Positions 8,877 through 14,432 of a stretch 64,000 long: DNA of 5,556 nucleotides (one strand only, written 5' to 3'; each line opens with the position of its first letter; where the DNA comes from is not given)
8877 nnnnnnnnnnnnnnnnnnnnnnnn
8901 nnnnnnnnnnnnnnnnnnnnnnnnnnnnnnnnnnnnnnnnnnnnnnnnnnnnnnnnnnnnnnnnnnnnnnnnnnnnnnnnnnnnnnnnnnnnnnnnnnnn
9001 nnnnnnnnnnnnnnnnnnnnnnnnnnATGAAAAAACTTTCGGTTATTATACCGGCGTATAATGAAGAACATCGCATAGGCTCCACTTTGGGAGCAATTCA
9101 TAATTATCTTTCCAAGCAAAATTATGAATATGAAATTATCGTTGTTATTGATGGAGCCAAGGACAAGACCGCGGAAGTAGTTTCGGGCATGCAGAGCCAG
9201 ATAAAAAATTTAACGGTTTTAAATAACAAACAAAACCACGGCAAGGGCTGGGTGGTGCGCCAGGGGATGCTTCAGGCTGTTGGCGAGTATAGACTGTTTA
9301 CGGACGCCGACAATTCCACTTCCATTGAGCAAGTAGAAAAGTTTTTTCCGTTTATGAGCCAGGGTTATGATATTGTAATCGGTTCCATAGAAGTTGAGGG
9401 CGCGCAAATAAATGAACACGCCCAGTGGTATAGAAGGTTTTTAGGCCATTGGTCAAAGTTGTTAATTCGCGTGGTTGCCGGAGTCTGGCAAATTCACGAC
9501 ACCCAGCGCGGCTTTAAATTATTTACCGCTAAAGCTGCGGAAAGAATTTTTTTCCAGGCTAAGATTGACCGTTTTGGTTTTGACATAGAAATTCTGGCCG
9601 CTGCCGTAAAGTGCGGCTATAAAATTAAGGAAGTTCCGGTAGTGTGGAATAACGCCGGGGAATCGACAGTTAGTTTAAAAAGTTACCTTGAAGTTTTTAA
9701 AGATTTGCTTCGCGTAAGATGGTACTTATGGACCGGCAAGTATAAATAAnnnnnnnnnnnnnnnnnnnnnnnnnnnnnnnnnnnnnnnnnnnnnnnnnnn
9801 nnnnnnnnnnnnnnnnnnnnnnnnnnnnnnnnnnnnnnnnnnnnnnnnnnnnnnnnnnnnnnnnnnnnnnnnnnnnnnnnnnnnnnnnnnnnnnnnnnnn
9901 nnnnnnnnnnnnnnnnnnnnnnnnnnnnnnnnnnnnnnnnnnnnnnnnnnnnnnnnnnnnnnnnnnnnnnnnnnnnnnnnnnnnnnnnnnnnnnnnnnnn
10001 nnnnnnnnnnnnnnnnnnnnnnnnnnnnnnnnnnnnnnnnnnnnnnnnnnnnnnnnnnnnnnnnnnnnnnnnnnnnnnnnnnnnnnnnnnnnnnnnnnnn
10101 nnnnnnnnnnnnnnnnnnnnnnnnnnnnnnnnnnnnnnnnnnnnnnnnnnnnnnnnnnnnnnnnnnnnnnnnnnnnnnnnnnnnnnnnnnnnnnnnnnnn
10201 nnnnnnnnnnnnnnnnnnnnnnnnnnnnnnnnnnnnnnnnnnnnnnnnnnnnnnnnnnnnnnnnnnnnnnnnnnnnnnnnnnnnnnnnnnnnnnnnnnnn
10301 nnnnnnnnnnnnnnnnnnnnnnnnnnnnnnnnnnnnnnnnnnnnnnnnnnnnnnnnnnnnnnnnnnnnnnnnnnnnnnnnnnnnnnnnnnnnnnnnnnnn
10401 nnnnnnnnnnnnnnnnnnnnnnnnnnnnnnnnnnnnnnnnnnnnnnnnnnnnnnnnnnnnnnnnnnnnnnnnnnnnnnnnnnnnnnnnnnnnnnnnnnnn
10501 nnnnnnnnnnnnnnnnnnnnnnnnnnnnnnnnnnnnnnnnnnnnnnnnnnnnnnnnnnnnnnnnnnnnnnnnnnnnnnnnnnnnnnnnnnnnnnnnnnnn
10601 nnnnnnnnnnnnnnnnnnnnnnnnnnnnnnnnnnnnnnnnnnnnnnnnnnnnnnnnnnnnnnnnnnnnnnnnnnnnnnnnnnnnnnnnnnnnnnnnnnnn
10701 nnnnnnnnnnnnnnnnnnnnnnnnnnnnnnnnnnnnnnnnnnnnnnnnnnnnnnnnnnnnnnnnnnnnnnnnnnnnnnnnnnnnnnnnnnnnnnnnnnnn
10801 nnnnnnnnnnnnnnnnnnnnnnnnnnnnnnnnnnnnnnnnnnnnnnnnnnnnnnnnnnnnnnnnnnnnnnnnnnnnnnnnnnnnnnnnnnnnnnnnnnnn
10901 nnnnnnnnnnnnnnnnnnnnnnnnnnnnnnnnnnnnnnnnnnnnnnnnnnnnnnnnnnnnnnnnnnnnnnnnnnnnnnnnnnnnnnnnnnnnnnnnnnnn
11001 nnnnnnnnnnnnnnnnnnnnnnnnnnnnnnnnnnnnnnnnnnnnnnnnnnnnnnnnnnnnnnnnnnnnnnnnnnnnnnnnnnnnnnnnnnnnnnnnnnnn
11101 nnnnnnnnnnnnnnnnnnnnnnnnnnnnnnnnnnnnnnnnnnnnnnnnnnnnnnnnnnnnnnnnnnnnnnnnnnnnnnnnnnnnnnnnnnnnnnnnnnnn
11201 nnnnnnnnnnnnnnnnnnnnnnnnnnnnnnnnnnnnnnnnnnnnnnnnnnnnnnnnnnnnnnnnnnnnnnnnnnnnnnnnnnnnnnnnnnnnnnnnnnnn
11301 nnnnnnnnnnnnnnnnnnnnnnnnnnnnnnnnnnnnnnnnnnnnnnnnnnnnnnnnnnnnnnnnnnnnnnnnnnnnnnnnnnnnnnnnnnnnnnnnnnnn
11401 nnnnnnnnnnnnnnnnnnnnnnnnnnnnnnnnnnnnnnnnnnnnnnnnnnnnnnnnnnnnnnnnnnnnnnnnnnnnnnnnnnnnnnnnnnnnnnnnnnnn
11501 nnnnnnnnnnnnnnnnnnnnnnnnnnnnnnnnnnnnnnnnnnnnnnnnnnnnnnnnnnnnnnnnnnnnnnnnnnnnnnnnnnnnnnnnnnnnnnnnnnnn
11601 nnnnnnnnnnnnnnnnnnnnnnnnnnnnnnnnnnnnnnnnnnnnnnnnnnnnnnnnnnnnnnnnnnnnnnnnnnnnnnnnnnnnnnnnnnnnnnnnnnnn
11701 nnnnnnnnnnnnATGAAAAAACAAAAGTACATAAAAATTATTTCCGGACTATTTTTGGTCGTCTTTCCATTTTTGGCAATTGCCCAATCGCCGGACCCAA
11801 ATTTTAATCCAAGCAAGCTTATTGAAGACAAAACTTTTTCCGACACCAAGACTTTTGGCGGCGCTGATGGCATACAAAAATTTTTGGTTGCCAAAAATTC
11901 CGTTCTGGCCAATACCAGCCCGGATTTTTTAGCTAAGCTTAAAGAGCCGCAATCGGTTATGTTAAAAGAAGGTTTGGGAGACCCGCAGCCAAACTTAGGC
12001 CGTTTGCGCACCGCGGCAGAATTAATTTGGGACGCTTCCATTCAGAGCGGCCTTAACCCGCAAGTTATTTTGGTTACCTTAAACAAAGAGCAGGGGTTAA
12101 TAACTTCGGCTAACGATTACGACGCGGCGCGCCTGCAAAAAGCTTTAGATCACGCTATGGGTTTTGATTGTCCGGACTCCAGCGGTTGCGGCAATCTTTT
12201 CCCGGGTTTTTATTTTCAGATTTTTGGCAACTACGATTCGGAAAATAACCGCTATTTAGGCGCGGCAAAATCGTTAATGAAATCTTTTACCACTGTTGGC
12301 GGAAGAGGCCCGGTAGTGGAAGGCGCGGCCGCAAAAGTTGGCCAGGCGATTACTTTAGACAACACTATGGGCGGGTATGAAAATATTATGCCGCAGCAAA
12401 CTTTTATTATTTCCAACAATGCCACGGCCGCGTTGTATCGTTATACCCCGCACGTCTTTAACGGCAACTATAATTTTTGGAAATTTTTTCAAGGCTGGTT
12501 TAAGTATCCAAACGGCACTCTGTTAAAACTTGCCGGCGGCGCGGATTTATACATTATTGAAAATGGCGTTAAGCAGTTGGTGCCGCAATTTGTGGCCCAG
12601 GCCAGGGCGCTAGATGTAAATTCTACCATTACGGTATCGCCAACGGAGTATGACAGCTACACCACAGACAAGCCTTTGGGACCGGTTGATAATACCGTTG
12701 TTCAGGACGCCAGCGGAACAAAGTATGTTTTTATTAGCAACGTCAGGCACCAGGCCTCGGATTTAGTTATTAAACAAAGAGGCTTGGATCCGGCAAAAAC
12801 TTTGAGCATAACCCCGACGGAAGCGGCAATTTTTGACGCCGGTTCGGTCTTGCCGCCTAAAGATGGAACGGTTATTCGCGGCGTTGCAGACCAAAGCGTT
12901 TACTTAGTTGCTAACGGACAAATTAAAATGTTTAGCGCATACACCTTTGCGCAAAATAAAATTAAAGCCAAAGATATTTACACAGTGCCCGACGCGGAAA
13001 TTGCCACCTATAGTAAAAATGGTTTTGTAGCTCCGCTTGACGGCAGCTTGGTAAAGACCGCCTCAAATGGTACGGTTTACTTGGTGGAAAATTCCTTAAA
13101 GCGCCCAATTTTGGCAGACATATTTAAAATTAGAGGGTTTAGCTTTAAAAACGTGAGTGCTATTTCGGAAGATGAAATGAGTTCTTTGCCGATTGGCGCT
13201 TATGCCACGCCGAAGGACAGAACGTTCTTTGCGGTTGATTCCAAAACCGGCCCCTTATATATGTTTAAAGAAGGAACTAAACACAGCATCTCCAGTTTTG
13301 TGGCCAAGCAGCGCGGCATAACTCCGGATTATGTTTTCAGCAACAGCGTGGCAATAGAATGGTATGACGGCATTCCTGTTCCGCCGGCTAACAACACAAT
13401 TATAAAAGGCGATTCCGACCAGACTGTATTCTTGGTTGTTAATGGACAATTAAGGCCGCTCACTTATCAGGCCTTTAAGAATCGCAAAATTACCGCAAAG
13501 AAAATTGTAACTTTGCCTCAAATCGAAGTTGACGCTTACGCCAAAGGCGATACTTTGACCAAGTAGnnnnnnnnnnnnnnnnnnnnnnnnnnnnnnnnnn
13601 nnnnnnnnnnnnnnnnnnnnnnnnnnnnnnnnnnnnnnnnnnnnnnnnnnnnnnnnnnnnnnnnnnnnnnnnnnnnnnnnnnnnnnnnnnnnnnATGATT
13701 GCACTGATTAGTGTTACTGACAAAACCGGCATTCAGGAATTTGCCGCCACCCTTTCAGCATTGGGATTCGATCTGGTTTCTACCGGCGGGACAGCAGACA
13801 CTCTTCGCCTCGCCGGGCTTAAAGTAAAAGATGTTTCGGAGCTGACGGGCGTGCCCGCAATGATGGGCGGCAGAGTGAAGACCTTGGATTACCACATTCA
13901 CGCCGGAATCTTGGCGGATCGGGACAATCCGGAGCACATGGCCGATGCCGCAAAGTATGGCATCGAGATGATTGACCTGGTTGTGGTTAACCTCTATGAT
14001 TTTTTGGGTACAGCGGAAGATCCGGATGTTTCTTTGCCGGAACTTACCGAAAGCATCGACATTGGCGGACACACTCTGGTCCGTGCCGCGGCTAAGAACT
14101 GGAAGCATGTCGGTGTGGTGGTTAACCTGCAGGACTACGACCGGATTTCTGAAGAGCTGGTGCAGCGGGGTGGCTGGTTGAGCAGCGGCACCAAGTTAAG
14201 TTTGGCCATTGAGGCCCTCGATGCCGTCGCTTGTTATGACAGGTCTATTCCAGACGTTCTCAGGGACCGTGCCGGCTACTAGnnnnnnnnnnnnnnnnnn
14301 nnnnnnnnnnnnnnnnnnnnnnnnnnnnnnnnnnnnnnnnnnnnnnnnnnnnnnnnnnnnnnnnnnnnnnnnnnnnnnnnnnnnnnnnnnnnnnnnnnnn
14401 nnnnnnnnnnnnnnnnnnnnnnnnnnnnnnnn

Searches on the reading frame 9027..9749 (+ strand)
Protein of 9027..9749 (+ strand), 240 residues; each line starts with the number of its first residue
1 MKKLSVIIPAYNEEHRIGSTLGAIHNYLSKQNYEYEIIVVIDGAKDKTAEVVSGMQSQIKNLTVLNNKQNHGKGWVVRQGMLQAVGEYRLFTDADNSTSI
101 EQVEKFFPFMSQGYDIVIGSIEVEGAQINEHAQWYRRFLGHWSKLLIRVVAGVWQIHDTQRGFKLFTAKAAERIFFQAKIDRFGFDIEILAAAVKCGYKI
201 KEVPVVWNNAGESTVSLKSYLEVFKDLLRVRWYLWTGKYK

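Call 50: search_protein_families(library=pfam, proteins=[window:9027-9749:+], max_evalue=0.001)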
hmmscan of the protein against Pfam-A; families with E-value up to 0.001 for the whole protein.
window:9027-9749:+ (240 aa): 4 families
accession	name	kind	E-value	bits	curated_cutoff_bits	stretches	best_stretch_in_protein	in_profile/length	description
PF00535.33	Glycos_transf_2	-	1.9e-27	96.7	23.3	1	5-174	1-167/168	Glycosyl transferase family 2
PF10111.15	Glyco_tranf_2_2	-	5.8e-08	33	27.3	1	5-106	1-102/276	Glycosyltransferase like family 2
PF13641.12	Glyco_tranf_2_3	-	3.6e-07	30.9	27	1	4-123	3-125/230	Glycosyltransferase like family 2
PF13733.12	Glyco_transf_7N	-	0.00099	19.2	27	0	2-46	47-90/134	N-terminal region of glycosyl transferase group 7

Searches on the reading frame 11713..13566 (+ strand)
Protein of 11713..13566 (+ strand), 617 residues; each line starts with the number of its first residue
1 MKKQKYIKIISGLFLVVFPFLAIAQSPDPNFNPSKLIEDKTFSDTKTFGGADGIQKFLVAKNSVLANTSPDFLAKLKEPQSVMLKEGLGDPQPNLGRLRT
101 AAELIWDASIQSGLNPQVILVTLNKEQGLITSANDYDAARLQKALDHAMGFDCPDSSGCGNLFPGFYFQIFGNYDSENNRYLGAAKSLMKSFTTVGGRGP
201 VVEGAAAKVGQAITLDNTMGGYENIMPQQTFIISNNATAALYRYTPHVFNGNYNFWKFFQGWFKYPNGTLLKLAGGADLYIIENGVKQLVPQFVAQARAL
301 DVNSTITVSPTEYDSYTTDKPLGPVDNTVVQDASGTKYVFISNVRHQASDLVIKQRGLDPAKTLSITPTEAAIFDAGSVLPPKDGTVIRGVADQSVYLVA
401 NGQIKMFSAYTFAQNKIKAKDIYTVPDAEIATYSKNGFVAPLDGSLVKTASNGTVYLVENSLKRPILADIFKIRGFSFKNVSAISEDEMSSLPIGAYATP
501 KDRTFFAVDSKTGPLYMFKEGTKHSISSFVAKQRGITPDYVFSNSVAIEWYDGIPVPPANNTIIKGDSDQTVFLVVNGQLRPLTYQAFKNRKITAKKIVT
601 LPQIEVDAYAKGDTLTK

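Call 50: search_protein_families(library=pfam, proteins=[window:11713-13566:+], max_evalue=0.001)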
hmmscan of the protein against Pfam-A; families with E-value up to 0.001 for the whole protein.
window:11713-13566:+ (617 aa): 1 family
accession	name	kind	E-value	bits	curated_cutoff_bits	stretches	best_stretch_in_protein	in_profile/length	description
PF24253.1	DUF7454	-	0.0009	19.5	27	0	376-406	19-48/59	Domain of unknown function (DUF7454)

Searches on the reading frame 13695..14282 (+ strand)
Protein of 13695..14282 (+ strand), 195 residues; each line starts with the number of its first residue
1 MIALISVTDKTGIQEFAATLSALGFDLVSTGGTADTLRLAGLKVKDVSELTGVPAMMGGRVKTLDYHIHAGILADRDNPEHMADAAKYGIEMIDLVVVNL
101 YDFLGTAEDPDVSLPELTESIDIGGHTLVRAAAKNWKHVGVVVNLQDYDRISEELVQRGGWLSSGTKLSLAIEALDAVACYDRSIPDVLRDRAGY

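Call 50: search_protein_families(library=pfam, proteins=[window:13695-14282:+], max_evalue=0.001)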
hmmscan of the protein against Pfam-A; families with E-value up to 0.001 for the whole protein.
window:13695-14282:+ (195 aa): 2 families
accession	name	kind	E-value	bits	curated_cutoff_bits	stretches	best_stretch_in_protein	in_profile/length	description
PF02142.27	MGS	-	4.7e-19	68.7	24.1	1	13-127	2-94/94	MGS-like domain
PF01808.24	AICARFT_IMPCHas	-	2.6e-09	37.4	25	1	132-191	1-59/311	AICARFT/IMPCHase bienzyme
